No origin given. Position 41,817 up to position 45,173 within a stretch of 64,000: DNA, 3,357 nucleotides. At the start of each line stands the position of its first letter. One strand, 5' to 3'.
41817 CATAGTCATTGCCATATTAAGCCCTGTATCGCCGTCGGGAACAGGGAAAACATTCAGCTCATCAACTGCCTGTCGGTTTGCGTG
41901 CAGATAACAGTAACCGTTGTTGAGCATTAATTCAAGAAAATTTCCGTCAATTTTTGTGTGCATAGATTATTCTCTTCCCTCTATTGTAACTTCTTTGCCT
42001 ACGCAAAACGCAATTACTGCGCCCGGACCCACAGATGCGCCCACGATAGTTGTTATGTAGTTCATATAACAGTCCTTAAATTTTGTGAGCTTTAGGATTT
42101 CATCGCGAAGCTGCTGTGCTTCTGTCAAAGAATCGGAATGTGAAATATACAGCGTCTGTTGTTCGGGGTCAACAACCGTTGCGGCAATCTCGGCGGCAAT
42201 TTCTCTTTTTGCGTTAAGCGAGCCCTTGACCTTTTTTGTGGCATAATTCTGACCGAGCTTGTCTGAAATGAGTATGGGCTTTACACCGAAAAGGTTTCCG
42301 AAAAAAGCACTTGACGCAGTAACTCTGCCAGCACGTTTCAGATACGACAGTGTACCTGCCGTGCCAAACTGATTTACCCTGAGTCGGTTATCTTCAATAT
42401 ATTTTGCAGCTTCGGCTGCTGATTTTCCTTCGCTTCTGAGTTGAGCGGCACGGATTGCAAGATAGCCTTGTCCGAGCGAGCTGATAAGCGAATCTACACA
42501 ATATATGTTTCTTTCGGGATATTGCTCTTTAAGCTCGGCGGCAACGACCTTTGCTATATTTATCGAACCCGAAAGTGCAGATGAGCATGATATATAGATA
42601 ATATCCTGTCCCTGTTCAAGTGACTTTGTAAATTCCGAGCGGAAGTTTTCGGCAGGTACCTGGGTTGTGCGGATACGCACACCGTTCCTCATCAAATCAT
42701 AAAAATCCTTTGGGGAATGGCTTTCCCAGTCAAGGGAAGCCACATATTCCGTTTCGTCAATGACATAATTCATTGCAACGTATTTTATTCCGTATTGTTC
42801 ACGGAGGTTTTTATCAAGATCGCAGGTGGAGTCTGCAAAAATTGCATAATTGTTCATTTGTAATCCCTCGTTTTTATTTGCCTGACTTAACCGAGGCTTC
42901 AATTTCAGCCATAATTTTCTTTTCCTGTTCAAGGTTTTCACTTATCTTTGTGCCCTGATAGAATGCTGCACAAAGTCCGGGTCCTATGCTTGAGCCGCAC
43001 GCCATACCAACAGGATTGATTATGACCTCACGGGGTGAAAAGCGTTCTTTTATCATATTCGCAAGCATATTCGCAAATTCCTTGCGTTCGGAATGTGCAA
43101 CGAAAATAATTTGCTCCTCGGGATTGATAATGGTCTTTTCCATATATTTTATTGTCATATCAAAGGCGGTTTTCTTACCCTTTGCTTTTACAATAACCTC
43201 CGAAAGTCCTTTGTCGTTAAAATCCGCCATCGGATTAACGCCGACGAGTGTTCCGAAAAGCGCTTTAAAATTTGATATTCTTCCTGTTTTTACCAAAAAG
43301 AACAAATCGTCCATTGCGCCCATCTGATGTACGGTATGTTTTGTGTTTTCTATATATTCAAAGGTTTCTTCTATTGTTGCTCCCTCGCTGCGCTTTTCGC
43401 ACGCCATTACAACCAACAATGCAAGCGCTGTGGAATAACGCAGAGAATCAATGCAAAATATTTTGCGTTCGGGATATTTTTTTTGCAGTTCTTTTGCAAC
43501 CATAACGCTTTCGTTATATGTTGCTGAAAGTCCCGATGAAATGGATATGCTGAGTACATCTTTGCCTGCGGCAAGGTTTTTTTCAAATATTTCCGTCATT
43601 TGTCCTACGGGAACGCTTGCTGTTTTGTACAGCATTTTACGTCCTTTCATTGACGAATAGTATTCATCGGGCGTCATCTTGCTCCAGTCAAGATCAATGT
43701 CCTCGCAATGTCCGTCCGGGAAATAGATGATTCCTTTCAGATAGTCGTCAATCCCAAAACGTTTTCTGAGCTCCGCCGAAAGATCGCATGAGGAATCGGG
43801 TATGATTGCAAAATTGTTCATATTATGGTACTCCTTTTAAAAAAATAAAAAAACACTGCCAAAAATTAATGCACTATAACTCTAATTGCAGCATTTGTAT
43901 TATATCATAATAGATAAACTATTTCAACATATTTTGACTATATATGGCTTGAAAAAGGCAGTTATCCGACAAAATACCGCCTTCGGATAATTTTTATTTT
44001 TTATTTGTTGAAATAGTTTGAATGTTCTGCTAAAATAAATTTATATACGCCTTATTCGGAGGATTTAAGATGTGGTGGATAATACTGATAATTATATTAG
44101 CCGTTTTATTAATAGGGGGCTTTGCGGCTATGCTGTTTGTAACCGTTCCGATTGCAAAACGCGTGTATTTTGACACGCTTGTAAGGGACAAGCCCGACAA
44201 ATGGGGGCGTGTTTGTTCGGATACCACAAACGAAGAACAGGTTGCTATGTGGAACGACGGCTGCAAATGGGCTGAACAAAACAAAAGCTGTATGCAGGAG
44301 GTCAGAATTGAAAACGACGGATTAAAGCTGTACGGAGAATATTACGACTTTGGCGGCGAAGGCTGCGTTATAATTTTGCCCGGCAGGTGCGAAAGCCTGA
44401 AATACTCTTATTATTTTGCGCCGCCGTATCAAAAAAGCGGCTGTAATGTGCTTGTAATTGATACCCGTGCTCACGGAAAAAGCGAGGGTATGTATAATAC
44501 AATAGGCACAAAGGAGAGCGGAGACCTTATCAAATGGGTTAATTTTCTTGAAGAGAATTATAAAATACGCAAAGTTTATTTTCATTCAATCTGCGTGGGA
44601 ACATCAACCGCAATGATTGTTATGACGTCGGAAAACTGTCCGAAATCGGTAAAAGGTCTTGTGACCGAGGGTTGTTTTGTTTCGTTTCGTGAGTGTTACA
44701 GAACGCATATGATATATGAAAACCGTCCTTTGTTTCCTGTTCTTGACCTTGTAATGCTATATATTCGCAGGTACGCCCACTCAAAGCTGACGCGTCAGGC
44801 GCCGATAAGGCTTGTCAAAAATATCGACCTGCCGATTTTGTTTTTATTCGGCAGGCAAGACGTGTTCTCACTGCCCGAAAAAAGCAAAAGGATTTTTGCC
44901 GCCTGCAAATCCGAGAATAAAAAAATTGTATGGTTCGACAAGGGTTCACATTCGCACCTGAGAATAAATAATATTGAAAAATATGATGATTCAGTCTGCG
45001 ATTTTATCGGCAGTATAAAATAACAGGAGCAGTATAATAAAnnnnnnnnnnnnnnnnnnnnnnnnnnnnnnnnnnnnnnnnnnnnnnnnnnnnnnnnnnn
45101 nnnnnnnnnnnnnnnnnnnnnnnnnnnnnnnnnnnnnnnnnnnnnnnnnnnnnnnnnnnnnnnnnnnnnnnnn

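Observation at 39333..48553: Exogenous fatty-acid incorporation island: FakA/FakB/PlsX beside a split Aas-like acyl-ACP synthetase, acyltransferase and dedicated ACP module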

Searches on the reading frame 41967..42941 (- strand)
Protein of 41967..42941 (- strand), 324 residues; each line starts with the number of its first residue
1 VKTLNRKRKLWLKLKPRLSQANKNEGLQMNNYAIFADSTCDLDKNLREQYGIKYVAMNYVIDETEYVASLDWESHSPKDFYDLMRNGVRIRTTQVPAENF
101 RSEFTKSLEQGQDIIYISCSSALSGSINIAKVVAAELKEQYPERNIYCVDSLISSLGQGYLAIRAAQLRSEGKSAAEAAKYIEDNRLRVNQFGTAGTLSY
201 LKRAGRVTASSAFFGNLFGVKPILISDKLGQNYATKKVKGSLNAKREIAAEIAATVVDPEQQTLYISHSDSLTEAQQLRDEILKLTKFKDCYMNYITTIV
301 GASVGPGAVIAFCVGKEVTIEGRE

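Call 3: search_protein_families(library=pfam, proteins=[window:41967-42941:-], max_evalue=0.01)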
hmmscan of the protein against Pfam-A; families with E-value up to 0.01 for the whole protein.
window:41967-42941:- (324 aa): 1 family
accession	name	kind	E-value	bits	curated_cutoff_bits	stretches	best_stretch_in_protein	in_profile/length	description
PF02645.21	DegV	-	3e-57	194.5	27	1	33-309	3-273/280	Uncharacterised protein, DegV family COG1307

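Call 4: search_protein_families(library=ncbifam, proteins=[window:41967-42941:-], max_evalue=0.01)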
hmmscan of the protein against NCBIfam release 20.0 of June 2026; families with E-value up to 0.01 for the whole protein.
window:41967-42941:- (324 aa): 2 families
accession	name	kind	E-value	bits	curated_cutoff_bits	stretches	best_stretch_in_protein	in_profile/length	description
TIGR00762.1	DegV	domain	7.2e-64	215.6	99.7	1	33-312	2-274/276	DegV family EDD domain-containing protein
NF038249.1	fatty_FakB1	equivalog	8.6e-30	103.8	350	1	33-318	4-284/286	fatty acid kinase binding subunit FakB1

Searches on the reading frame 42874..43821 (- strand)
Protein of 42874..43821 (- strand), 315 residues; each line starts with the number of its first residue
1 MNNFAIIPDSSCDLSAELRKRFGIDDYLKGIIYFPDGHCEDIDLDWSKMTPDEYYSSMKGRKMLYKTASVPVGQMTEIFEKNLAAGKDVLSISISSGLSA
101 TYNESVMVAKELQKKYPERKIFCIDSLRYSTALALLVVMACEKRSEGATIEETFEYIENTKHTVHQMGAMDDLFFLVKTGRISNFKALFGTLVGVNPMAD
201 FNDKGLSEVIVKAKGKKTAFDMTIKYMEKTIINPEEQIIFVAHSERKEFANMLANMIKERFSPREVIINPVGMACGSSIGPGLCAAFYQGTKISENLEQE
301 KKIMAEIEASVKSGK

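Call 3: search_protein_families(library=pfam, proteins=[window:42874-43821:-], max_evalue=0.01)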
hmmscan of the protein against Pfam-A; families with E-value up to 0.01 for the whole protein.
window:42874-43821:- (315 aa): 1 family
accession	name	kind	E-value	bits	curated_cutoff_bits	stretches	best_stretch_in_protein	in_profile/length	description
PF02645.21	DegV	-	1.6e-52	179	27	1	4-288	2-277/280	Uncharacterised protein, DegV family COG1307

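Call 4: search_protein_families(library=ncbifam, proteins=[window:42874-43821:-], max_evalue=0.01)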
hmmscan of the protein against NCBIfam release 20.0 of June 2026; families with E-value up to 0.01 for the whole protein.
window:42874-43821:- (315 aa): 2 families
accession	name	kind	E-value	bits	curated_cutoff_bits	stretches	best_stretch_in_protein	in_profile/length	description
TIGR00762.1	DegV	domain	2e-59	201.1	99.7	1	4-288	1-275/276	DegV family EDD domain-containing protein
NF038249.1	fatty_FakB1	equivalog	1.6e-24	86.6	350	1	4-293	3-284/286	fatty acid kinase binding subunit FakB1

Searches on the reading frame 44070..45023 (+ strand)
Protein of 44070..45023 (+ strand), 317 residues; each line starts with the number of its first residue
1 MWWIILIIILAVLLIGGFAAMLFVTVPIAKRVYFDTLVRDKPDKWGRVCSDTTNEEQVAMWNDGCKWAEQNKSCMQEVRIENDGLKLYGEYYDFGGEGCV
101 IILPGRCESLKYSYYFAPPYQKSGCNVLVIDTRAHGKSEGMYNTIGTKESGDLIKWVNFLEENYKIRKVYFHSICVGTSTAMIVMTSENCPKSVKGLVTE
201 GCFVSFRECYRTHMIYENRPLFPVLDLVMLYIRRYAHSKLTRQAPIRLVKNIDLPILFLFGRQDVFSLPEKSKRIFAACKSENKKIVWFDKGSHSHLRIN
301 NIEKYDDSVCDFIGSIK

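Call 3: search_protein_families(library=pfam, proteins=[window:44070-45023:+], max_evalue=0.01)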
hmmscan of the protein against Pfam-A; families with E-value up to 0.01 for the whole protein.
window:44070-45023:+ (317 aa): 3 families
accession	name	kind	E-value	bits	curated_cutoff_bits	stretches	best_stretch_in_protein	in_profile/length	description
PF12146.15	Hydrolase_4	-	2.1e-13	50.6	27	2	98-209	5-116/239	Serine aminopeptidase, S33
PF00561.26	Abhydrolase_1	-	1e-09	38.9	25.8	1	100-202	3-102/245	alpha/beta hydrolase fold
PF02129.25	Peptidase_S15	-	0.0046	17.1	23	0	120-158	47-85/262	X-Pro dipeptidyl-peptidase (S15 family)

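Call 4: search_protein_families(library=ncbifam, proteins=[window:44070-45023:+], max_evalue=0.01)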
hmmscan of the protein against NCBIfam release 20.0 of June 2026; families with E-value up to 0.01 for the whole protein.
window:44070-45023:+ (317 aa): 6 families
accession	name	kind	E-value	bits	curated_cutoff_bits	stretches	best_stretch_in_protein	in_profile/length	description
NF041096.1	esterase_EstD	equivalog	6.5e-05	22.1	600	1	238-295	328-386/421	esterase EstD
NF047920.1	lactonase_UilS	equivalog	7e-05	22.7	400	1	218-295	188-262/285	UilS family quorum-quenching N-acyl-homoserine lactonase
TIGR02427.1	protocat_pcaD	equivalog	0.00019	20.9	255.85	0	124-198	39-108/251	3-oxoadipate enol-lactonase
NF008019.0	PRK10749.1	equivalog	0.0015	17.6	362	1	97-144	54-101/335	lysophospholipase L2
TIGR01607.1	PST-A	paralog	0.0025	16.9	218.25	0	253-295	270-312/332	Plasmodium subtelomeric family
TIGR01836.1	PHA_synth_III_C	subfamily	0.0069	15.4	365.3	0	249-293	282-326/350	class III poly(R)-hydroxyalkanoic acid synthase subunit PhaC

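Call 21: search_solved_structures(query=window:44070-45020:+, max_evalue=1, show_alignments=3)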
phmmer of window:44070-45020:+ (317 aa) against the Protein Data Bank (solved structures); distinct sequences matched with E-value up to 1: 12.
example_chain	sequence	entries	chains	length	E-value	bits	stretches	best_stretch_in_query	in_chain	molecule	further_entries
5g59_A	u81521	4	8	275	1.9e-12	50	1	78-172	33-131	ESTERASE | Uncharacterized protein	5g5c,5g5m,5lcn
6qe2_A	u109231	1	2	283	0.001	21.3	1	250-294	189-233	Monoacylglycerol lipase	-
7d78_D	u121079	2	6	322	0.0017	20.6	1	82-146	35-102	DltD domain-containing protein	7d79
5egn_A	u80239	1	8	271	0.003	19.8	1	79-154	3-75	Esterase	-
3c5w_P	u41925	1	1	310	0.0076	18.4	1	67-139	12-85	PP2A-specific methylesterase PME-1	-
3c5v_A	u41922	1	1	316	0.0082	18.3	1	67-139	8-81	Protein phosphatase methylesterase 1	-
7soy_P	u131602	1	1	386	0.011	17.9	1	67-139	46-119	Protein phosphatase methylesterase 1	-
9pjb_A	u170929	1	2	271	0.087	14.9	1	117-302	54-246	MHETase MHT043-5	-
11ts_A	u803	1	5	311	0.1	14.7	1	69-183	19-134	alpha/beta-hydrolase macrolide esterase EstT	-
7e04_A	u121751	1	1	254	0.49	12.5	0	249-296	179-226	Lipase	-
3e0x_A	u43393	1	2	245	0.49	12.5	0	249-300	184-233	Lipase-esterase related protein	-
4igl_B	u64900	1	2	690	0.78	11.8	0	60-98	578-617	YenC2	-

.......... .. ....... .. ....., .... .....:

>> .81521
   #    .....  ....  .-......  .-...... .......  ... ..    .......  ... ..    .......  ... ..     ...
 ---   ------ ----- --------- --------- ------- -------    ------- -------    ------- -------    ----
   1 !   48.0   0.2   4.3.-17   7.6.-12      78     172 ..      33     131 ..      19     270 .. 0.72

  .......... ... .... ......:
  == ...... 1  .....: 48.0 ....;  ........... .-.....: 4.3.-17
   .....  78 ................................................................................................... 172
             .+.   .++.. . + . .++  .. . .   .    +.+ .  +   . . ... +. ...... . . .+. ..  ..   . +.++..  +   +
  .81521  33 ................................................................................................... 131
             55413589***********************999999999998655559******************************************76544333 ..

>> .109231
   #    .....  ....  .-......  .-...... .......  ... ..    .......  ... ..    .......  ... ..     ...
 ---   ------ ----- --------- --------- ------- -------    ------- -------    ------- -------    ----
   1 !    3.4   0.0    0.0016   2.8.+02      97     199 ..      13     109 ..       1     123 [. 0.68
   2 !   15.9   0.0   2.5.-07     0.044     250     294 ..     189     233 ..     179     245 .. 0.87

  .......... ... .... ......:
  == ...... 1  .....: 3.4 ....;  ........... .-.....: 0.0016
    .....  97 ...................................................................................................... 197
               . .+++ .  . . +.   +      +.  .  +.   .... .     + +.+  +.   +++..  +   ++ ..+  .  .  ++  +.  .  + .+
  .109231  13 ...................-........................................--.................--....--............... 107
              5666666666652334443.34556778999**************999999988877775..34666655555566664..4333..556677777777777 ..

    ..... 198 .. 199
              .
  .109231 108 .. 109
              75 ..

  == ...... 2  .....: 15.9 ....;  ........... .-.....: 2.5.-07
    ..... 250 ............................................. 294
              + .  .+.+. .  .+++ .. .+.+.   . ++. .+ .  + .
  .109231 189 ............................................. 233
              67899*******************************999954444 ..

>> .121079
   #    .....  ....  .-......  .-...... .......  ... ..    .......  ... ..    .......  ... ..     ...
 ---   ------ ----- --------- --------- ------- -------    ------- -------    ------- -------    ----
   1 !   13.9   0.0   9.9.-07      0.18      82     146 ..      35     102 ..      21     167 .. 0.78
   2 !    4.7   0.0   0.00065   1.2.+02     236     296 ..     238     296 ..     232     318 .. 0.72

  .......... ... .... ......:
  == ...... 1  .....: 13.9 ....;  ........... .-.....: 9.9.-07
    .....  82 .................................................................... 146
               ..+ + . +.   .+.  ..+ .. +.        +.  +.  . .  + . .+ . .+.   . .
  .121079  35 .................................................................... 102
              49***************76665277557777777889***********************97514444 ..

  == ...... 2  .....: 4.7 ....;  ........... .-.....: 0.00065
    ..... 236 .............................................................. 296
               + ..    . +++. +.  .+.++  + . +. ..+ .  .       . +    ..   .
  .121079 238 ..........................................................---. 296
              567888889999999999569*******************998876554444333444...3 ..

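Call 39: find_homologous_proteins(query=window:44070-45020:+, max_evalue=0.00001)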
Query window:44070-45020:+ (317 aa): 928 proteins with E <= 0.00001 among 1593 candidates; the best 120 are listed.
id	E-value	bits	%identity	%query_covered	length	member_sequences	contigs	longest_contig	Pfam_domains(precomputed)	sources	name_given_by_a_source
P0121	4.5e-216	734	98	100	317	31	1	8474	PF00561.27,PF12146.16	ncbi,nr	ncbi:MAG: alpha/beta fold hydrolase [Clostridia bacterium]|nr:alpha/beta fold hydrolase [Clostridia 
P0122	1.0e-176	605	79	100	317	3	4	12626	PF00561.27,PF12146.16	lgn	-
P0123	5.1e-175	599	78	100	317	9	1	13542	PF00561.27,PF12146.16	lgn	-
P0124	1.0e-158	546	72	99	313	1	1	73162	PF00561.27,PF12146.16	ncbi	-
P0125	1.2e-152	526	69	99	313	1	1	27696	PF00561.27,PF12146.16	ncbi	-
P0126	1.3e-144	499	67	93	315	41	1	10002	PF00561.27,PF12146.16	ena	-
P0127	1.1e-138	480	63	99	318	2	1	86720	PF00561.27,PF12146.16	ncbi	-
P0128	5.8e-138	477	60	95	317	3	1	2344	PF00561.27,PF12146.16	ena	-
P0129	7.5e-137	474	62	98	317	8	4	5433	PF00326.28,PF00561.27,PF12146.16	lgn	-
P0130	9.5e-137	473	64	94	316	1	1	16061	PF00561.27,PF12146.16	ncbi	-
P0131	3.8e-136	471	64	95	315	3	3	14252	PF00561.27,PF12146.16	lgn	-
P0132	2.2e-135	469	61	97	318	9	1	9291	PF00561.27,PF12146.16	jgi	-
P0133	2.8e-135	469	62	99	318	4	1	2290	PF00561.27,PF12146.16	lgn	-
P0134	4.7e-135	468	60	98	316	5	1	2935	PF00561.27,PF12146.16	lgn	-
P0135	3.2e-134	465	61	94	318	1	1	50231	PF00561.27,PF12146.16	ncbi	-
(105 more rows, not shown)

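Call 53: predict_structure(alignment_id=A4)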
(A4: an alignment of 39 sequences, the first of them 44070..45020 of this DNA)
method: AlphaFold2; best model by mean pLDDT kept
length: 317 residues; sequences in the alignment: 39
mean_pLDDT: 90.8   pTM: 0.89
mean pLDDT of the five models: 90.8, 90.8, 90.4, 89.9, 89.6
residues with pLDDT >= 90: 216; 70-90: 83; 50-70: 18; < 50: 0
segments of 3 or more residues with pLDDT < 50: none
pLDDT, mean of each block of 10 residues (from residue 1): 96 96 95 85 58 77 94 98 95 98 79 92 97 83 88 98 98 91 97 97 83 89 95 90 92 96 81 92 95 87 97 94
secondary structure, 60 per line:
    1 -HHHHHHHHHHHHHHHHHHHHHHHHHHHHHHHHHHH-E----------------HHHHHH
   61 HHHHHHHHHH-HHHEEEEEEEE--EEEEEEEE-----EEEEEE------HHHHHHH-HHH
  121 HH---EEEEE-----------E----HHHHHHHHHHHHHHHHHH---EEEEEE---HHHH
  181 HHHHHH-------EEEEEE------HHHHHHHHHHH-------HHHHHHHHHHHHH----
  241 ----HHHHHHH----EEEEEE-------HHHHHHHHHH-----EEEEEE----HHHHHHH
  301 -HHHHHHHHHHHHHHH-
elements in order: H2-36 H55-70 E75-82 E85-92 E98-103 H110-116 H118-122 E126-130 H147-164 E168-173 H177-186 E194-199 H206-216 H224-236 H245-251 E256-261 H269-278 E284-289 H294-300 H302-316

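Call 56: fold_search(model_id=the predicted structure, library=pdb)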
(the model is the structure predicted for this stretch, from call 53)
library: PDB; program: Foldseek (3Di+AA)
matches with E <= 10: 1961; with E <= 0.001: 1458
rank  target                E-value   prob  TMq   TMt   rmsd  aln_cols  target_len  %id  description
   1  5g59                  2.5e-17  1.00  0.68  0.78   6.2       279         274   22  Structure of the Pyrococcus Furiosus Esterase Pf2001 with space group P3121 (released 2017-06-21)
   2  5lcn_D                9.9e-16  1.00  0.61  0.71   4.5       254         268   23  STRUCTURE OF THE PYROCOCCUS FURIOSUS ESTERASE PF2001 WITH SPACE GROUP P212121 (released 2017-08-02)
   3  5lcn_A                2.0e-15  1.00  0.65  0.76   4.1       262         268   22  STRUCTURE OF THE PYROCOCCUS FURIOSUS ESTERASE PF2001 WITH SPACE GROUP P212121 (released 2017-08-02)
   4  5lcn_B                4.0e-15  1.00  0.63  0.76   4.0       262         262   23  STRUCTURE OF THE PYROCOCCUS FURIOSUS ESTERASE PF2001 WITH SPACE GROUP P212121 (released 2017-08-02)
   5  5g5c                  8.4e-15  1.00  0.62  0.75   4.2       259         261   22  Structure of the Pyrococcus furiosus Esterase Pf2001 with space group C2221 (released 2017-06-21)
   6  5g5m_A                1.3e-14  1.00  0.63  0.79   4.1       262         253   22  Structure of the Pyrococcus Furiosus Esterase Pf2001 with space group P21 (released 2017-06-21)
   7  5lcn_C                1.4e-14  1.00  0.63  0.74   4.5       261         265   22  STRUCTURE OF THE PYROCOCCUS FURIOSUS ESTERASE PF2001 WITH SPACE GROUP P212121 (released 2017-08-02)
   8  5g5m_B                1.6e-14  1.00  0.63  0.77   5.1       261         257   22  Structure of the Pyrococcus Furiosus Esterase Pf2001 with space group P21 (released 2017-06-21)
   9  1xqv                  1.7e-11  1.00  0.52  0.56   7.9       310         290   14  Crystal structure of inactive F1-mutant G37A (released 2005-07-12)
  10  2r11_C                1.7e-11  1.00  0.53  0.58   9.2       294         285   13  Crystal structure of putative hydrolase (2632844) from Bacillus subtilis at 1.96 A resolution (released 2007-09-04)
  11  6eic_B                1.8e-11  1.00  0.57  0.64   6.4       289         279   14  Crystal structure of Rv0183, a Monoglyceride Lipase from Mycobacterium Tuberculosis (released 2018-06-27)
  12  1xqw                  2.3e-11  1.00  0.51  0.55   7.0       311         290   15  Crystal structure of F1-mutant S105A complex with PHE-LEU (released 2005-07-12)
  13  7l50_D                2.4e-11  1.00  0.56  0.62   6.0       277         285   15  Crystal structure of human monoacylglycerol lipase in complex with compound 4f (released 2021-08-11)
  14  2r11_B                2.4e-11  1.00  0.52  0.57   9.2       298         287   12  Crystal structure of putative hydrolase (2632844) from Bacillus subtilis at 1.96 A resolution (released 2007-09-04)
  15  7xri_A                2.7e-11  1.00  0.51  0.62   6.0       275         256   18  Feruloyl esterase mutant -S106A (released 2023-05-17)
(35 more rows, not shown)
